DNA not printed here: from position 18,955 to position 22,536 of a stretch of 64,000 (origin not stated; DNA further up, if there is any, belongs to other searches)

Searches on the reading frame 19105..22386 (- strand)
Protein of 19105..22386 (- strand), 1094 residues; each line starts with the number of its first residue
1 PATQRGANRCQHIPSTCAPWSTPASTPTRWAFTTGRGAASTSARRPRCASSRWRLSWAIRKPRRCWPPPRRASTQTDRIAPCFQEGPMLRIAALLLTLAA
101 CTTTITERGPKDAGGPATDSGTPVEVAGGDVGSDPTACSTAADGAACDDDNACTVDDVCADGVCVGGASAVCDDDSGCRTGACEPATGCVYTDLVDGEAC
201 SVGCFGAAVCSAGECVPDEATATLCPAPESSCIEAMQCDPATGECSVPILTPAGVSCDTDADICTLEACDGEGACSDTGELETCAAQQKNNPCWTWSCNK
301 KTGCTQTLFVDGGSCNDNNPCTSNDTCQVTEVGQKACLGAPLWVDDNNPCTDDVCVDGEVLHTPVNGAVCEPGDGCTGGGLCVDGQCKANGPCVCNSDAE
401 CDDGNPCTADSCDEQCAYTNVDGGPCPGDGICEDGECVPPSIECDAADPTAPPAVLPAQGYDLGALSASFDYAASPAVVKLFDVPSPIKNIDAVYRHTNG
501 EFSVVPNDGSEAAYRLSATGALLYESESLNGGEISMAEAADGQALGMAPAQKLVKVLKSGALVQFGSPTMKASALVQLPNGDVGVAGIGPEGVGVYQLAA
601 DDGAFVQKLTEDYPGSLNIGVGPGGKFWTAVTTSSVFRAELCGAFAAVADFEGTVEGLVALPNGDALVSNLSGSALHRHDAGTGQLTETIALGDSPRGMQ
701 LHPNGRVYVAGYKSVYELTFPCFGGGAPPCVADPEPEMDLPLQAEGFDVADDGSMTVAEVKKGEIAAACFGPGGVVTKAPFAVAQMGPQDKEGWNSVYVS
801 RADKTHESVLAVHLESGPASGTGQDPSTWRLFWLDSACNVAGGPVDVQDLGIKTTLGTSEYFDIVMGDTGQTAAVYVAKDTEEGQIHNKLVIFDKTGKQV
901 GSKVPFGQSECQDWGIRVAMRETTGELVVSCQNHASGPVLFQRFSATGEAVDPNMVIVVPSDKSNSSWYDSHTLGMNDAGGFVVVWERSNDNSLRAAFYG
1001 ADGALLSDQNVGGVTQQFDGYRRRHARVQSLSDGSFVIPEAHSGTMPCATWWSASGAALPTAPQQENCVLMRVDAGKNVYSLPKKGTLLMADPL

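Call 53: search_protein_families(library=pfam, max_evalue=0.001, proteins=[window:19105-22386:-])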
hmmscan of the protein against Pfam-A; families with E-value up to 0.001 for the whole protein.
window:19105-22386:- (1094 aa): 1 family
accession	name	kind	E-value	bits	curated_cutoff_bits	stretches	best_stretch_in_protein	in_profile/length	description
PF00526.23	Dicty_CTDC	-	0.00032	20.9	27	1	401-413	2-14/24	Dictyostelium (slime mold) repeat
